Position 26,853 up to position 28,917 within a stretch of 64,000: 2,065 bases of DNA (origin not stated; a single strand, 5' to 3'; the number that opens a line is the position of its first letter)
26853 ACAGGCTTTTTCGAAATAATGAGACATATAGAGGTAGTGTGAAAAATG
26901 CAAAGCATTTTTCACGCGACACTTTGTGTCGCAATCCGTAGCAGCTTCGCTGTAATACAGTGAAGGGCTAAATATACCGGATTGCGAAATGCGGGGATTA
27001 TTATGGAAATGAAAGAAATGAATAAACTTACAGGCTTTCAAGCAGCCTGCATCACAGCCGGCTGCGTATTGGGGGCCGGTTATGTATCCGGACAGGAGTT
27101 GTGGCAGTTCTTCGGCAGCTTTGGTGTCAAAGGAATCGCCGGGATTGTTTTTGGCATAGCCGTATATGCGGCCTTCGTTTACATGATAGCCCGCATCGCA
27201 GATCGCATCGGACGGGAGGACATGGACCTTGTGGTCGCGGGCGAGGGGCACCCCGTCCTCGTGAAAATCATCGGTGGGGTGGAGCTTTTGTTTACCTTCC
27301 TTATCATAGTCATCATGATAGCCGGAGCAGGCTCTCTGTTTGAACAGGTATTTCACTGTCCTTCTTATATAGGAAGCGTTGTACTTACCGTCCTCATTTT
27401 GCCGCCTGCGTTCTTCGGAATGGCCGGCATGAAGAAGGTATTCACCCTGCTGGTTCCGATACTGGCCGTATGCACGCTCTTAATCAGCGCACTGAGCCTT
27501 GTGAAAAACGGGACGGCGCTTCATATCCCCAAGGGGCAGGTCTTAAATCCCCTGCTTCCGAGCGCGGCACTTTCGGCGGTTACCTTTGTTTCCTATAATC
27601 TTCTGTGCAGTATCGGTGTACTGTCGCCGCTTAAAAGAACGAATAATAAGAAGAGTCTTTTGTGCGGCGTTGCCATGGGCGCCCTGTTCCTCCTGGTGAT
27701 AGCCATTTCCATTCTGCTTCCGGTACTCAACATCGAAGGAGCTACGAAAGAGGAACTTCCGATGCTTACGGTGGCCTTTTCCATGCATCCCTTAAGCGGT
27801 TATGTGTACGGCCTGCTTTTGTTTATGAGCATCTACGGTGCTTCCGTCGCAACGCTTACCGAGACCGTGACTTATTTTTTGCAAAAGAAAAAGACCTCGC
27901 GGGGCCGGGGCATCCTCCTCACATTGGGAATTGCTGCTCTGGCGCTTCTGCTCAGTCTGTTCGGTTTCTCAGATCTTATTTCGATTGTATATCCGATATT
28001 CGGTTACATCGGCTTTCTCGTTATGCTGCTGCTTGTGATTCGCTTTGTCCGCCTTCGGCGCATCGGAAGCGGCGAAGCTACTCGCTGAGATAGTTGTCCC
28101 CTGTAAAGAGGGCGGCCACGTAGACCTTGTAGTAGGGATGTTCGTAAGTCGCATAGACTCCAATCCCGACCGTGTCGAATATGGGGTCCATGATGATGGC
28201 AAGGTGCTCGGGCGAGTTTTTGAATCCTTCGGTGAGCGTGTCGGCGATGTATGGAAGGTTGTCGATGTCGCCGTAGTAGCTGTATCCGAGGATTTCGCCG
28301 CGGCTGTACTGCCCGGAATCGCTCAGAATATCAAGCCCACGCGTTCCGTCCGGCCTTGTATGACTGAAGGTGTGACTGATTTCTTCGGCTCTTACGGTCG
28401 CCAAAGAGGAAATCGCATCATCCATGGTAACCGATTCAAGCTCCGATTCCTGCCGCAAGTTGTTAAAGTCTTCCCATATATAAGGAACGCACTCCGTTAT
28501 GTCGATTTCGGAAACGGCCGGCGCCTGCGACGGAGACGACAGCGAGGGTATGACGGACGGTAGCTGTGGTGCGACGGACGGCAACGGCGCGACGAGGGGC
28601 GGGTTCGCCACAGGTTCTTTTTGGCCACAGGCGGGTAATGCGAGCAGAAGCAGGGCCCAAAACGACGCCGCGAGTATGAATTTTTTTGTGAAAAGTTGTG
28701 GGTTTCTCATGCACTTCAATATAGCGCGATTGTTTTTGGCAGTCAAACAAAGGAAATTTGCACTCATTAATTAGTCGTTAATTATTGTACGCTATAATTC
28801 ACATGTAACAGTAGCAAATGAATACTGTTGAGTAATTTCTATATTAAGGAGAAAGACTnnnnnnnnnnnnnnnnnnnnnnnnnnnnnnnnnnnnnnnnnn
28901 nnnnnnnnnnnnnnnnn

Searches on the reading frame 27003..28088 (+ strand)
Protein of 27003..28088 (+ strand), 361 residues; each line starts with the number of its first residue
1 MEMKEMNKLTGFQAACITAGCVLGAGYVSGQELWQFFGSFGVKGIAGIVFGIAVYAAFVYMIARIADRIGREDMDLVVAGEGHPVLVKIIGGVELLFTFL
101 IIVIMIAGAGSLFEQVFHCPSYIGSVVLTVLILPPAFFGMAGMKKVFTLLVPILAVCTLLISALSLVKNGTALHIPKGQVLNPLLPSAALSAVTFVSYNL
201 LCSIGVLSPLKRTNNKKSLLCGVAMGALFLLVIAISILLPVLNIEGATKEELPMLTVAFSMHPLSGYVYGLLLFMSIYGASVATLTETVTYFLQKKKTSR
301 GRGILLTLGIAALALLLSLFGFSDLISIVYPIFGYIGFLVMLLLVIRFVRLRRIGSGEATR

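Call 8: search_protein_families(library=pfam, proteins=[window:27003-28088:+])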
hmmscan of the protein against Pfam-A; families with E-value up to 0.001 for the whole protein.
window:27003-28088:+ (361 aa): 0 families

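Call 15: find_encoding_contigs(protein=window:27003-28088:+, flank=3000, max_places=10)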
Protein window:27003-28088:+ (361 aa): no gene with exactly this product is on record in the collection.

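Call 17: find_homologous_proteins(query=window:27003-28088:+)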
Query window:27003-28088:+ (361 aa): 402 proteins with E <= 0.001 among 8000 candidates; the best 120 are listed.
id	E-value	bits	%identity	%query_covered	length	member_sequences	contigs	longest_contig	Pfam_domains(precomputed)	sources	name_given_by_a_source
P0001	1.5e-213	727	96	100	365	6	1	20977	-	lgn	-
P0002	3.2e-73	265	41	96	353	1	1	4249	-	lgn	-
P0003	3.0e-71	259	42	97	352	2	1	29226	-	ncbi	-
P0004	1.4e-69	253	42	94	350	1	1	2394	-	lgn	-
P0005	3.0e-69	252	42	97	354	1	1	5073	-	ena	-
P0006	1.9e-67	246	42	96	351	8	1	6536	-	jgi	-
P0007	5.2e-67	245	40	60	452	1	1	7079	-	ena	-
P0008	8.0e-66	241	43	96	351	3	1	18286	-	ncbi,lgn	-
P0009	2.1e-65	240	41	96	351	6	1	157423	-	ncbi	-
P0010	5.5e-65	238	41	97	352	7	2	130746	-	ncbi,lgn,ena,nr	ncbi:MAG: hypothetical protein J6L89_07605 [Clostridia bacterium]|nr:hypothetical protein [Clostridi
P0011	6.0e-65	238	42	97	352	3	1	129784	-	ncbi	-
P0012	6.7e-65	238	39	97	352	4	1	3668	-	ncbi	-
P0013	7.8e-65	238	41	97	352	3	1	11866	-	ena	-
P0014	1.2e-64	237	40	98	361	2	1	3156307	-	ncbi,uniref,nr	ncbi:hypothetical protein KQI82_09060 [Oscillibacter sp. MSJ-2]|uniref:Membrane protein YkvI n=1 Tax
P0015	2.0e-64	236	41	97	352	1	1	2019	-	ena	-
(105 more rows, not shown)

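Call 20: find_encoding_contigs(protein=P0001, flank=10000, max_places=6)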
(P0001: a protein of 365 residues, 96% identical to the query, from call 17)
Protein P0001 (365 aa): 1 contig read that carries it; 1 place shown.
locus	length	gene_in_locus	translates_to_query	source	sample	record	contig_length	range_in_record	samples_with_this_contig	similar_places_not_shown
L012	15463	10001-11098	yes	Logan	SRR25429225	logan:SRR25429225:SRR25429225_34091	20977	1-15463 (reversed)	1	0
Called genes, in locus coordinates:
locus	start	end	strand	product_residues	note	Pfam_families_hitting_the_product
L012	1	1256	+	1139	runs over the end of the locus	PF21445:ADDB_N, PF13361:UvrD_C (faint), PF12705:PDDEXK_1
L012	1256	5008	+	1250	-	PF00580:UvrD-helicase, PF13245:AAA_19, PF13087:AAA_12 (faint), PF13538:UvrD_C_2 (faint), PF13361:UvrD_C, PF12705:PDDEXK_1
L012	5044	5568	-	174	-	PF09515:Thia_YuaJ, PF12822:ECF_trnsprt (weak)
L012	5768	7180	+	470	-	PF00702:Hydrolase, PF12710:HAD, PF13419:HAD_2, PF13242:Hydrolase_like, PF02517:Rce1-like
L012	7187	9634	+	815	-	PF00270:DEAD (faint), PF06733:DEAD_2, PF13307:Helicase_C_2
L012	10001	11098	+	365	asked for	-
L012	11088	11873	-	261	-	PF00188:CAP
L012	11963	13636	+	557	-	PF17201:Cache_3-Cache_2 (weak), PF17202:sCache_3_3, PF00015:MCPsignal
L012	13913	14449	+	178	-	PF00156:Pribosyltran, PF14681:UPRTase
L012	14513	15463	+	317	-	?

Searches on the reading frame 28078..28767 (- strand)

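Call 8: search_protein_families(library=pfam, proteins=[window:28078-28767:-])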
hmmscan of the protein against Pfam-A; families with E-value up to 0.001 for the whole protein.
window:28078-28767:- (229 aa): 1 family
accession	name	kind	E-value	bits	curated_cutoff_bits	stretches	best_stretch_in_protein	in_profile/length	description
PF00188.32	CAP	-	3.5e-09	38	21.1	1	100-215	3-111/117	Cysteine-rich secretory protein family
